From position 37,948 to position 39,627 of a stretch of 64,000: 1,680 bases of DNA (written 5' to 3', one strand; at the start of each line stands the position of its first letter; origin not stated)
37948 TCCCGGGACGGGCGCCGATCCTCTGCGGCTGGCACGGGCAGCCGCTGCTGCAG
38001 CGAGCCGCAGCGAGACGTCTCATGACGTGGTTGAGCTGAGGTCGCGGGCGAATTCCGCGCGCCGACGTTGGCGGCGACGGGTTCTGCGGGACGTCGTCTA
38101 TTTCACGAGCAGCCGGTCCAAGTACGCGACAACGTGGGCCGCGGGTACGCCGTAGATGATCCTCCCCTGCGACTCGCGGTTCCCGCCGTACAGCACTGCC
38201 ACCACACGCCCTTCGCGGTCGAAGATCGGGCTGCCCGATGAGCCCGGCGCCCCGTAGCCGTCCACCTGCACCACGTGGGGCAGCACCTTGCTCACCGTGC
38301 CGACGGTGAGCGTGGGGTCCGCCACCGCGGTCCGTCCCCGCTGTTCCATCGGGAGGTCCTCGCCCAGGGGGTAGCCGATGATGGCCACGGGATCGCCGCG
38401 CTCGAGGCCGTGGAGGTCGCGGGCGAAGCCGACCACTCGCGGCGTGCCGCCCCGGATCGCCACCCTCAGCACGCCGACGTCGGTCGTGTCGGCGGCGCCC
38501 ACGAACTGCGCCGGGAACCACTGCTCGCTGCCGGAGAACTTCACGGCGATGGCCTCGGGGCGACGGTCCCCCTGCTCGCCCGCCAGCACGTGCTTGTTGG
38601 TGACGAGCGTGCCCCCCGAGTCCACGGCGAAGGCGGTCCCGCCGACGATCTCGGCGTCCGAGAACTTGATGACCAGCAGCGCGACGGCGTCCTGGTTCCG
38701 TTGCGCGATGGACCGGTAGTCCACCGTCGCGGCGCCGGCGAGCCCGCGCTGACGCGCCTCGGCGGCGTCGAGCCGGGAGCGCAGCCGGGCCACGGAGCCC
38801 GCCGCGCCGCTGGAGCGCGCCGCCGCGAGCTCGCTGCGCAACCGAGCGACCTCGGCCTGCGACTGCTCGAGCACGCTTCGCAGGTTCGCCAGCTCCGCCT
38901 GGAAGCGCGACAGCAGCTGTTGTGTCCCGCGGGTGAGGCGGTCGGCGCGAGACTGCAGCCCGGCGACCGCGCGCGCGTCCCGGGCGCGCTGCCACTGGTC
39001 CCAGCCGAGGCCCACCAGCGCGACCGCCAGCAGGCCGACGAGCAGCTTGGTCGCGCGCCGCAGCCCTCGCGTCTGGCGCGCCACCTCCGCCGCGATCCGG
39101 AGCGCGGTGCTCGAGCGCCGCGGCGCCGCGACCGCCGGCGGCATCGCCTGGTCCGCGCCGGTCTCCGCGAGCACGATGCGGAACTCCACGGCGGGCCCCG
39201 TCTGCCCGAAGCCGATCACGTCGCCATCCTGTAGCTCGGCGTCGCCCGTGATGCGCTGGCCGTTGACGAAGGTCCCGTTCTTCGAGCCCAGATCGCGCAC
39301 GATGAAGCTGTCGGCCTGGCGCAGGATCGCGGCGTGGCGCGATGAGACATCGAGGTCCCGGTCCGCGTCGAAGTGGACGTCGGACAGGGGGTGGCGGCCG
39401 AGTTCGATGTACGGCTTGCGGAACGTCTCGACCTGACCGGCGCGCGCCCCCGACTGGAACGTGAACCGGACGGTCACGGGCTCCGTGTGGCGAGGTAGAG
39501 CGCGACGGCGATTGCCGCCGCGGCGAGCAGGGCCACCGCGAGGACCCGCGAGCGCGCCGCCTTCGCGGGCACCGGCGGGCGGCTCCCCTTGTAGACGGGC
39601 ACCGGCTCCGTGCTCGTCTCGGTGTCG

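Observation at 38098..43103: Translationally coupled FHA / Ser-Thr kinase / PP2C cassette ending in a transmembrane FHA-trypsin-like protease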

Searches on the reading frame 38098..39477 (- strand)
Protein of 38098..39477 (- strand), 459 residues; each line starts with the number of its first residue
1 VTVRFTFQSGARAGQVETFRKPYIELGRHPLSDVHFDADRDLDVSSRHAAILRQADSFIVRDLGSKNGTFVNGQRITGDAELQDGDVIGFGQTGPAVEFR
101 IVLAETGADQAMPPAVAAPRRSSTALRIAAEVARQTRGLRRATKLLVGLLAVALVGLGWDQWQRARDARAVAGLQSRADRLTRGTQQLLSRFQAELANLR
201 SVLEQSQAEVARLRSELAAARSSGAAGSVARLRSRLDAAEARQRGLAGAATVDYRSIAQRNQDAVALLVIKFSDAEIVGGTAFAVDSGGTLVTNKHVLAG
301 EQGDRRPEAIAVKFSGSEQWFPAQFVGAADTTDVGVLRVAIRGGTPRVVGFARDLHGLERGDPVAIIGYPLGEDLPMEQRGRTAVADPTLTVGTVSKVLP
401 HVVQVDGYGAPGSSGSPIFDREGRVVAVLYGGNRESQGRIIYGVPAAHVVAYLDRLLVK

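Call 4: search_protein_families(library=pfam, proteins=[window:38098-39477:-], max_evalue=0.01)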
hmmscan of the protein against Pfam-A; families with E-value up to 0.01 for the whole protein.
window:38098-39477:- (459 aa): 6 families
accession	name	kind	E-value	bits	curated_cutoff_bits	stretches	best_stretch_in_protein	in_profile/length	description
PF13365.12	Trypsin_2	-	3.5e-21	76.9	27.6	1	280-428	1-144/144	Trypsin-like peptidase domain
PF00498.31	FHA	-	4.2e-19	69.2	20.7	1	25-91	2-67/67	FHA domain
PF16697.10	Yop-YscD_cpl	-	5.8e-11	42.9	33.2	1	9-93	4-86/94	Inner membrane component of T3SS, cytoplasmic domain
PF00944.25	Peptidase_S3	-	3.4e-05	24.2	21.2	1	406-437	101-132/159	Alphavirus core protein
PF17045.10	CEP63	-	5.2e-05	23.6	33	1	158-241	137-222/263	Centrosomal protein of 63 kDa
PF00089.32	Trypsin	-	0.00013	22.3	20.6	1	281-443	28-208/220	Trypsin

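Call 5: search_protein_families(library=ncbifam, proteins=[window:38098-39477:-], max_evalue=0.01)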
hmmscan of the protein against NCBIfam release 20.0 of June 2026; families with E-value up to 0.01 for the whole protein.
window:38098-39477:- (459 aa): 11 families
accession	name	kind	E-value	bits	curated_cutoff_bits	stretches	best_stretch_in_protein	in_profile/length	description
NF049868.1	FhaB_Rv0019c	equivalog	1.6e-14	54.3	125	1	7-93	71-154/158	FHA domain-containing protein FhaB/FipA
NF041660.2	oxygluDhInhib_OdhI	equivalog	3.9e-12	46.2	200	1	9-92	43-122/130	oxoglutarate dehydrogenase inhibitor Odhl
NF033740.0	MarP_fam_protase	equivalog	4.1e-10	39.2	250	1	231-449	164-370/390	MarP family serine protease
NF041521.1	HhoA_HhoB_HtrA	equivalog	2.3e-09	37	450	1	280-438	59-206/335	HhoA/HhoB/HtrA family serine endopeptidase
TIGR03354.1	VI_FHA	hypoth_equivalog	1.4e-08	35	120.25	1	18-121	20-120/420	type VI secretion system-associated FHA domain protein TagH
TIGR02037.1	degP_htrA_DO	subfamily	1.4e-08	34.1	416.2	1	279-428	61-197/434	Do family serine endopeptidase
NF033760.1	gliding_GltG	equivalog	1.7e-08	33.5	650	1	17-141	19-136/650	adventurous gliding motility protein GltG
NF052573.1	HisKinEspAMyxo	equivalog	6.5e-08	31.1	1400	1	32-93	54-114/755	serine histidine kinase EspA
NF047968.1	SerProtHtrA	equivalog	7.5e-07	28.8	470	1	280-428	89-229/357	serine protease HtrA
NF053637.1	SerProtHtrAspr2045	equivalog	0.004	16.1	650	1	290-428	118-250/394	serine protease HtrA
TIGR02038.1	protease_degS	equivalog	0.0065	15.7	422.95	1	280-372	80-162/351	outer membrane-stress sensor serine endopeptidase DegS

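Call 6: find_homologous_proteins(query=window:38098-39477:-, max_evalue=0.00001)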
Query window:38098-39477:- (459 aa): 1527 proteins with E <= 0.00001 among 8000 candidates; the best 120 are listed.
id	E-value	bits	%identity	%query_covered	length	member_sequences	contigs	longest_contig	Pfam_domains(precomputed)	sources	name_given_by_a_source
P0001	1.5e-288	975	100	100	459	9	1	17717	PF13365.13,PF00498.32,PF16697.11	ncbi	-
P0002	4.6e-263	891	92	99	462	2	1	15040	PF13365.13,PF00498.32,PF16697.11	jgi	jgi:S1-C subfamily serine protease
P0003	2.4e-213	727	75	100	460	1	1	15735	PF13365.13,PF00498.32,PF16697.11,PF00089.33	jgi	jgi:S1-C subfamily serine protease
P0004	1.0e-211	722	73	99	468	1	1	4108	PF13365.13,PF00498.32,PF16697.11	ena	-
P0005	1.1e-210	718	71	99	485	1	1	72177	PF13365.13,PF00498.32,PF16697.11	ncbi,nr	ncbi:MAG TPA: trypsin-like peptidase domain-containing protein [Gemmatimonadales bacterium]|nr:tryps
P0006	8.3e-207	705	74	99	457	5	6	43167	PF13365.13,PF00498.32,PF16697.11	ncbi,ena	ncbi:MAG TPA: trypsin-like peptidase domain-containing protein [Gemmatimonadales bacterium]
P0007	6.1e-205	699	69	99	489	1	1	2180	PF13365.13,PF00498.32,PF16697.11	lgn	-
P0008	4.9e-203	693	70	99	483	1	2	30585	PF13365.13,PF00498.32,PF16697.11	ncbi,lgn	-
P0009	1.9e-202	691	73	99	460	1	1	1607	PF13365.13,PF00498.32,PF16697.11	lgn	-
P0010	2.5e-201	687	70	99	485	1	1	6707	PF13365.13,PF00498.32,PF16697.11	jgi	jgi:S1-C subfamily serine protease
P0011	5.4e-198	676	69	100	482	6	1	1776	PF13365.13,PF00498.32,PF16697.11,PF00089.33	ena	-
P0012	7.4e-198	676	70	100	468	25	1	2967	PF13365.13,PF00498.32,PF16697.11,PF00089.33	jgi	-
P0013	8.7e-198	676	70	99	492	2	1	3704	PF13365.13,PF00498.32,PF16697.11,PF00089.33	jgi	jgi:S1-C subfamily serine protease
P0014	3.1e-197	674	70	100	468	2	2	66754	PF13365.13,PF00498.32,PF16697.11,PF00089.33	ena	-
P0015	3.6e-197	674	69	99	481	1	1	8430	PF13365.13,PF00498.32,PF16697.11,PF00089.33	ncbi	-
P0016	6.8e-197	673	69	98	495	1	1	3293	PF13365.13,PF00498.32,PF16697.11,PF00089.33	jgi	jgi:S1-C subfamily serine protease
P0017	1.2e-195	669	71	99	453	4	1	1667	PF13365.13,PF00498.32,PF16697.11,PF00089.33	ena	-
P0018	4.5e-195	667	69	99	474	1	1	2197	PF13365.13,PF00498.32,PF16697.11,PF00089.33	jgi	-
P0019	4.8e-195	667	69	99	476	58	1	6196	PF13365.13,PF00498.32,PF16697.11,PF00089.33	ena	-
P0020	8.1e-195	666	71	100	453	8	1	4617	PF13365.13,PF00498.32,PF16697.11,PF00089.33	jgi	-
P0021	2.1e-194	665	68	99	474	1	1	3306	PF13365.13,PF00498.32,PF16697.11,PF00089.33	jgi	-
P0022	2.7e-194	664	70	100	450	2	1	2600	PF13365.13,PF00498.32,PF16697.11,PF00089.33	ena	-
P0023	3.0e-194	664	69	99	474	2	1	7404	PF13365.13,PF00498.32,PF16697.11,PF00089.33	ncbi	-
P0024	4.3e-194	664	71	99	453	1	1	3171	PF13365.13,PF00498.32,PF16697.11,PF00089.33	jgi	-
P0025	5.5e-194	663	68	99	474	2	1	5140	PF13365.13,PF00498.32,PF16697.11,PF00089.33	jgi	-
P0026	7.5e-194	663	71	99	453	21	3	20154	PF13365.13,PF00498.32,PF16697.11,PF00089.33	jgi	-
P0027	1.4e-193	662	68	100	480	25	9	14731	PF13365.13,PF00498.32,PF16697.11,PF00944.26,PF00089.33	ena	-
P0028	1.5e-193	662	70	100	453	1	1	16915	PF13365.13,PF00498.32,PF16697.11,PF00089.33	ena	-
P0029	1.5e-193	662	69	98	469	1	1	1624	PF13365.13,PF00498.32,PF16697.11,PF00089.33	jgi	-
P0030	2.9e-193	661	69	100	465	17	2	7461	PF13365.13,PF00498.32,PF16697.11,PF00089.33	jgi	-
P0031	4.5e-193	660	68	100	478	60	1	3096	PF13365.13,PF00498.32,PF16697.11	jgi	-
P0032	1.0e-192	659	67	99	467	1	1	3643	PF13365.13,PF00498.32,PF16697.11,PF00089.33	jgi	-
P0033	3.4e-191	654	69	99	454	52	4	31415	PF13365.13,PF00498.32,PF16697.11,PF00089.33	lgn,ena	-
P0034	3.6e-191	654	70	99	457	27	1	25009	PF13365.13,PF00498.32,PF16697.11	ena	-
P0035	8.5e-191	653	68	99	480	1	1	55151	PF13365.13,PF00498.32,PF16697.11,PF00089.33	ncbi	-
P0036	9.7e-191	653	70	99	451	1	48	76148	PF13365.13,PF00498.32,PF16697.11,PF00089.33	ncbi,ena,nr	ncbi:MAG: hypothetical protein DMD51_08325 [Gemmatimonadetes bacterium]|nr:MAG: hypothetical protein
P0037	1.4e-190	652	70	100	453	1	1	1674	PF13365.13,PF00498.32,PF16697.11,PF00089.33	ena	-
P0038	2.5e-190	651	70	99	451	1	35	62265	PF13365.13,PF00498.32,PF16697.11,PF00089.33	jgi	-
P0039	6.3e-190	650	70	99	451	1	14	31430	PF13365.13,PF00498.32,PF16697.11,PF00089.33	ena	-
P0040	8.6e-190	649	67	99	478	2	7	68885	PF13365.13,PF00498.32,PF16697.11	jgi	-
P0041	1.1e-189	649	69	99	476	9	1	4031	PF13365.13,PF00498.32,PF16697.11,PF00089.33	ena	-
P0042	1.1e-189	649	70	99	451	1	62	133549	PF13365.13,PF00498.32,PF16697.11,PF00089.33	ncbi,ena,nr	ncbi:MAG: hypothetical protein AUH06_10585 [Gemmatimonadetes bacterium 13_2_20CM_69_27]|nr:MAG: hypo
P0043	1.6e-189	649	70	99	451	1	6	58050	PF13365.13,PF00498.32,PF16697.11,PF00089.33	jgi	-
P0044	1.9e-189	648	70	99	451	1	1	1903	PF13365.13,PF00498.32,PF16697.11,PF00089.33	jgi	-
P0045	2.6e-189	648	70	99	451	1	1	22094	PF13365.13,PF00498.32,PF16697.11,PF00089.33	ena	-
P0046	2.9e-189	648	70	99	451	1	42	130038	PF13365.13,PF00498.32,PF16697.11,PF00089.33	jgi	-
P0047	5.1e-189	647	67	99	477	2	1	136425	PF13365.13,PF00498.32,PF16697.11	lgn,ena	-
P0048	7.4e-189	646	70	99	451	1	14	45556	PF13365.13,PF00498.32,PF16697.11,PF00089.33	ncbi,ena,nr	ncbi:MAG: hypothetical protein AUF60_01360 [Gemmatimonadetes bacterium 13_1_20CM_69_28]|nr:MAG: hypo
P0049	9.0e-189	646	70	99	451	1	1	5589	PF13365.13,PF00498.32,PF16697.11,PF00089.33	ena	-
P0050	9.6e-189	646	68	99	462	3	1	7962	PF13365.13,PF00498.32,PF16697.11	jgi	jgi:S1-C subfamily serine protease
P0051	1.9e-188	645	70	99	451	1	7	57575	PF13365.13,PF00498.32,PF16697.11,PF00089.33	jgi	-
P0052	2.3e-188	645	70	99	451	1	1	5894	PF13365.13,PF00498.32,PF16697.11,PF00089.33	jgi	-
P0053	6.9e-188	643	67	99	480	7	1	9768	PF13365.13,PF00498.32,PF16697.11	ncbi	-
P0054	1.4e-187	642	68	99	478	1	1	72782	PF13365.13,PF00498.32,PF16697.11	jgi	jgi:S1-C subfamily serine protease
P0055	2.5e-187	641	66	99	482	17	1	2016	PF13365.13,PF00498.32,PF16697.11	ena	-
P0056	3.7e-187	641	69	99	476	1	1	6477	PF13365.13,PF00498.32,PF16697.11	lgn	-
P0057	4.1e-187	641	67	99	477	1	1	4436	PF13365.13,PF00498.32,PF16697.11,PF28533.1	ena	-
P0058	6.0e-187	640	66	99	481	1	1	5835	PF13365.13,PF00498.32,PF16697.11,PF00089.33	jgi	jgi:S1-C subfamily serine protease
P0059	1.4e-186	639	67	99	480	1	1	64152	PF13365.13,PF00498.32,PF16697.11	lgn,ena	-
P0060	1.5e-186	639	67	99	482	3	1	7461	PF13365.13,PF00498.32,PF16697.11,PF28533.1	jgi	jgi:S1-C subfamily serine protease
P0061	2.4e-186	638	70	99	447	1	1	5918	PF13365.13,PF00498.32,PF16697.11,PF00089.33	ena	-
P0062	2.4e-186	638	66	99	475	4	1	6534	PF13365.13,PF00498.32,PF16697.11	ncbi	-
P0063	2.6e-186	638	67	100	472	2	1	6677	PF13365.13,PF00498.32,PF16697.11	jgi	-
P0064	4.3e-186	637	69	99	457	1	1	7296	PF13365.13,PF00498.32,PF16697.11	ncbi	-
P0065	5.4e-186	637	69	99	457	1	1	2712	PF13365.13,PF00498.32,PF16697.11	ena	-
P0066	5.7e-186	637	66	99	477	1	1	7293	PF13365.13,PF00498.32,PF16697.11,PF28533.1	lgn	-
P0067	1.0e-185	636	69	99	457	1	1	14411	PF13365.13,PF00498.32,PF16697.11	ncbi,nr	ncbi:MAG: hypothetical protein DMD42_00595 [Gemmatimonadetes bacterium]|nr:MAG: hypothetical protein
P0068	1.1e-185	636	69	99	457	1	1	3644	PF13365.13,PF00498.32,PF16697.11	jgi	-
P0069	1.3e-185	636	67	99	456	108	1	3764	PF13365.13,PF00498.32,PF16697.11,PF28533.1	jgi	-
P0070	1.4e-185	636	66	99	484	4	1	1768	PF13365.13,PF00498.32,PF16697.11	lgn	-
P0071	2.1e-185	635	66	99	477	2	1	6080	PF13365.13,PF00498.32,PF16697.11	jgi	jgi:S1-C subfamily serine protease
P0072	2.3e-185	635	67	99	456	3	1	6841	PF13365.13,PF00498.32,PF16697.11,PF28533.1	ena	-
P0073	4.8e-185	634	68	100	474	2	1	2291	PF13365.13,PF00498.32,PF16697.11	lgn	-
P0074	5.7e-185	634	69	99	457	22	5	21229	PF13365.13,PF00498.32,PF16697.11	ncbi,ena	-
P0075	6.1e-185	633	66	99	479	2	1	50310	PF13365.13,PF00498.32,PF16697.11,PF28533.1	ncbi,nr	ncbi:MAG TPA: FHA domain-containing protein [Gemmatimonadales bacterium]|nr:FHA domain-containing pr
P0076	8.0e-185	633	68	99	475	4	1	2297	PF13365.13,PF00498.32,PF16697.11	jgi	-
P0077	9.9e-185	633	68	99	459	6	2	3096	PF13365.13,PF00498.32,PF16697.11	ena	-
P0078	1.2e-184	633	68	99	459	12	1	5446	PF13365.13,PF00498.32,PF16697.11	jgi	jgi:S1-C subfamily serine protease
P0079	1.3e-184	632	64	99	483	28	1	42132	PF13365.13,PF00498.32,PF16697.11,PF00089.33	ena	-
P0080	1.5e-184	632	66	99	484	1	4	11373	PF13365.13,PF00498.32,PF16697.11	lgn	-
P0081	1.6e-184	632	68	99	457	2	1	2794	PF13365.13,PF00498.32,PF16697.11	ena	-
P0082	3.2e-184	631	69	99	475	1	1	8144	PF13365.13,PF00498.32,PF16697.11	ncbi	-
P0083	3.7e-184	631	69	99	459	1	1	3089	PF13365.13,PF00498.32,PF16697.11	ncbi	-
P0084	3.7e-184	631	64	99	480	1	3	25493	PF13365.13,PF00498.32,PF16697.11,PF00089.33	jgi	jgi:S1-C subfamily serine protease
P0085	4.1e-184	631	66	99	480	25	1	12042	PF13365.13,PF00498.32,PF16697.11,PF28533.1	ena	-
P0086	9.3e-184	630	68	100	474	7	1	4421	PF13365.13,PF00498.32,PF16697.11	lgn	-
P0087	1.5e-183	629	69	99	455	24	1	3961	PF13365.13,PF00498.32,PF16697.11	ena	-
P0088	3.4e-183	628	66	99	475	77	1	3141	PF13365.13,PF00498.32,PF16697.11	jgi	-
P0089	5.5e-183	627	67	99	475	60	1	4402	PF13365.13,PF00498.32,PF16697.11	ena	-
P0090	8.4e-183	626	66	99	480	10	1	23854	PF13365.13,PF00498.32,PF16697.11,PF28533.1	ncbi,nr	ncbi:MAG TPA: FHA domain-containing protein [Gemmatimonadales bacterium]|nr:FHA domain-containing pr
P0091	1.2e-182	626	68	99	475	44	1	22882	PF13365.13,PF00498.32,PF16697.11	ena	-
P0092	1.2e-182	626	65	99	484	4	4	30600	PF13365.13,PF00498.32,PF16697.11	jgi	jgi:S1-C subfamily serine protease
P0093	1.8e-182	625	67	99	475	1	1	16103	PF13365.13,PF00498.32,PF16697.11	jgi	jgi:S1-C subfamily serine protease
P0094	5.9e-182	624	67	99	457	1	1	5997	PF13365.13,PF00498.32,PF16697.11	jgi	-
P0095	2.1e-181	622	65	99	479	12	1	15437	PF13365.13,PF00498.32,PF16697.11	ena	-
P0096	5.9e-181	620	67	99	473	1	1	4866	PF13365.13,PF00498.32,PF16697.11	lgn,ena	-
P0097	3.3e-180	618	62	99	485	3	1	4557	PF13365.13,PF00498.32,PF16697.11,PF00089.33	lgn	-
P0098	1.3e-179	616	63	99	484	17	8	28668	PF13365.13,PF00498.32,PF16697.11,PF00089.33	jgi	jgi:S1-C subfamily serine protease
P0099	1.3e-178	613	66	99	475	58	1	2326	PF13365.13,PF00498.32,PF16697.11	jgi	-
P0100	2.3e-178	612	63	100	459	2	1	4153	PF13365.13,PF00498.32,PF16697.11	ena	-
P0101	7.8e-178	610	64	99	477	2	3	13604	PF13365.13,PF00498.32,PF16697.11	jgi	jgi:S1-C subfamily serine protease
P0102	1.0e-177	610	64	99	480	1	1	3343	PF13365.13,PF00498.32,PF16697.11,PF00089.33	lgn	-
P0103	1.1e-177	610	63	99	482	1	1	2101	PF13365.13,PF00498.32,PF16697.11,PF00089.33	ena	-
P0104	1.4e-177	609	64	99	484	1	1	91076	PF13365.13,PF00498.32,PF16697.11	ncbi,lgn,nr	ncbi:MAG TPA: FHA domain-containing protein [Gemmatimonadales bacterium]|nr:FHA domain-containing pr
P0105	1.5e-177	609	65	99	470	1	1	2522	PF13365.13,PF00498.32,PF16697.11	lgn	-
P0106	3.1e-177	608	65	99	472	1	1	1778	PF13365.13,PF00498.32,PF16697.11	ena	-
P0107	3.7e-177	608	65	100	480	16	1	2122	PF13365.13,PF00498.32,PF16697.11,PF00089.33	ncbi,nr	ncbi:MAG TPA: trypsin-like peptidase domain-containing protein [Gemmatimonadales bacterium]|nr:tryps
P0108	1.1e-176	606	66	99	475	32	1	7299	PF13365.13,PF00498.32,PF16697.11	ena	-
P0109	1.6e-176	606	64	98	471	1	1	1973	PF13365.13,PF00498.32,PF16697.11,PF00089.33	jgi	jgi:S1-C subfamily serine protease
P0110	1.8e-176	606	63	99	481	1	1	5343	PF13365.13,PF00498.32,PF16697.11,PF00089.33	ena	-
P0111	4.1e-176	604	61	98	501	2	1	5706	PF13365.13,PF00498.32,PF16697.11,PF00089.33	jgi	jgi:S1-C subfamily serine protease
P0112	5.3e-176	604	65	99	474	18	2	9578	PF13365.13,PF00498.32,PF16697.11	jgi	-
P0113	6.4e-176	604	60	99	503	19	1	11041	PF13365.13,PF00498.32,PF16697.11,PF00089.33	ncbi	-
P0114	6.6e-176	604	62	98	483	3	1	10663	PF13365.13,PF00498.32,PF16697.11,PF00089.33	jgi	jgi:S1-C subfamily serine protease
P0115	2.4e-175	602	63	99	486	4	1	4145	PF13365.13,PF00498.32,PF16697.11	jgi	jgi:S1-C subfamily serine protease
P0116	2.5e-175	602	65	99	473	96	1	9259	PF13365.13,PF00498.32,PF16697.11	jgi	-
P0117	3.0e-175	602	63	99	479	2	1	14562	PF13365.13,PF00498.32,PF16697.11,PF00089.33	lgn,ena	-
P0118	3.4e-175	601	63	99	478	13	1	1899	PF13365.13,PF00498.32,PF16697.11,PF00089.33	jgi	-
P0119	3.5e-175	601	63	100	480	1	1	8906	PF13365.13,PF00498.32,PF16697.11,PF00089.33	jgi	jgi:S1-C subfamily serine protease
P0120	6.0e-175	601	63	99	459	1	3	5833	PF13365.13,PF00498.32,PF16697.11,PF00089.33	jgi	-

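Call 7: search_solved_structures(query=window:38098-39477:-, max_evalue=0.01, show_alignments=3)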
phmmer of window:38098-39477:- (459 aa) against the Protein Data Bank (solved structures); distinct sequences matched with E-value up to 0.01: 94 (the best 60 are shown).
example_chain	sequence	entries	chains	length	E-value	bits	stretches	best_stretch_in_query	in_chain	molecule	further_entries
7w24_A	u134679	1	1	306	9.7e-10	41.3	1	262-437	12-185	Probable serine protease HtrA1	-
7w23_A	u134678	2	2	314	5.1e-09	39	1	262-437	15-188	Probable serine protease HtrA1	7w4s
7w25_A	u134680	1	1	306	5.6e-09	38.8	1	262-437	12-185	Probable serine protease HtrA1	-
7vz0_A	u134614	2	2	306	6.1e-09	38.7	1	262-437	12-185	Probable serine protease HtrA1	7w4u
7w22_A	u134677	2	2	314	6.8e-09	38.5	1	262-437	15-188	Probable serine protease HtrA1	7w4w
6ieo_A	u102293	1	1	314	7.1e-09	38.5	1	262-437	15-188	Probable serine protease HtrA (DEGP protein)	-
7w4v_A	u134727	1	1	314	7.3e-09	38.4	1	262-437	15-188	Probable serine protease HtrA1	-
7w21_A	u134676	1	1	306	9e-09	38.2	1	262-437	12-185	Probable serine protease HtrA1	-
7vyz_A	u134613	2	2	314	1.2e-08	37.8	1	262-437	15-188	Probable serine protease HtrA1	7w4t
7w4r_A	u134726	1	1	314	1.2e-08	37.8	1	262-437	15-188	Probable serine protease HtrA1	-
2w7s_A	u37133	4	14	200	1.6e-08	37.3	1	276-444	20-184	SERINE PROTEASE SPLA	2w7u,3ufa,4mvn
5zvj_A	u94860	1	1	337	2.4e-08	36.8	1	258-437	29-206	Serine protease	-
6i2q_B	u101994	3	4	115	3.8e-08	36.1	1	8-92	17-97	Glycogen accumulation regulator GarA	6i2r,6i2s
8p5r_G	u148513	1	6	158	8e-08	35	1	8-92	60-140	Glycogen accumulation regulator GarA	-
3qo6_A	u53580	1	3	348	2.7e-07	33.3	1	260-456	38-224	Protease Do-like 1, chloroplastic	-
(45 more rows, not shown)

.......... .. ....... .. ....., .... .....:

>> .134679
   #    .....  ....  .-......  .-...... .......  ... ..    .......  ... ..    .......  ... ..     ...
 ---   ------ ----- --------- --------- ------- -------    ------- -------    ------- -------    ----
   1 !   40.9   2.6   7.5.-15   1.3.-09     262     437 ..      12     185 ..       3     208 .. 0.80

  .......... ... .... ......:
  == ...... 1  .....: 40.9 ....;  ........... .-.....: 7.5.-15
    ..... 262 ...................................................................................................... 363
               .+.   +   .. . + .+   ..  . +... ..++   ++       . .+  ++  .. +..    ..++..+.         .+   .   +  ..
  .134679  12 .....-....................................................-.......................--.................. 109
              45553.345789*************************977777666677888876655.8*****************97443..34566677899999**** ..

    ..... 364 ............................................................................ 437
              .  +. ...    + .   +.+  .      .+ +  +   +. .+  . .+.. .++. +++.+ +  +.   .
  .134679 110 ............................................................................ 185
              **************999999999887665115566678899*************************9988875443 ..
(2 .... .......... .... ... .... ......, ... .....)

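Call 8: find_related_loci(query=window:38098-39477:-, collection=genome_contigs, flank=8000)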
Query window:38098-39477:- (459 aa) in genome_contigs; peptide patterns used: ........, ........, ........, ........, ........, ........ (x = any residue, [..] = any of these).
108 stretches matched a pattern; 2 encode a relative of the query (tblastn E <= 1e-3); 2 distinct loci.
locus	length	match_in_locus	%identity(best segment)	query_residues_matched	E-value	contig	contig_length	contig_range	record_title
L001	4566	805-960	42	43-93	8e-7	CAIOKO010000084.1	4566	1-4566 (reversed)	MAG: uncultured Schlesneria sp. isolate Umea2_bin-1599 genome assembly, contig: bin-1599:084/280, whole genome shotgun s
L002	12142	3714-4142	27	283-433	1e-5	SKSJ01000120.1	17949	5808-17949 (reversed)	MAG: Wenzhouxiangella sp. isolate CSSed162cmA_519R1 CSSed16-2cmA-7243, whole genome shotgun sequence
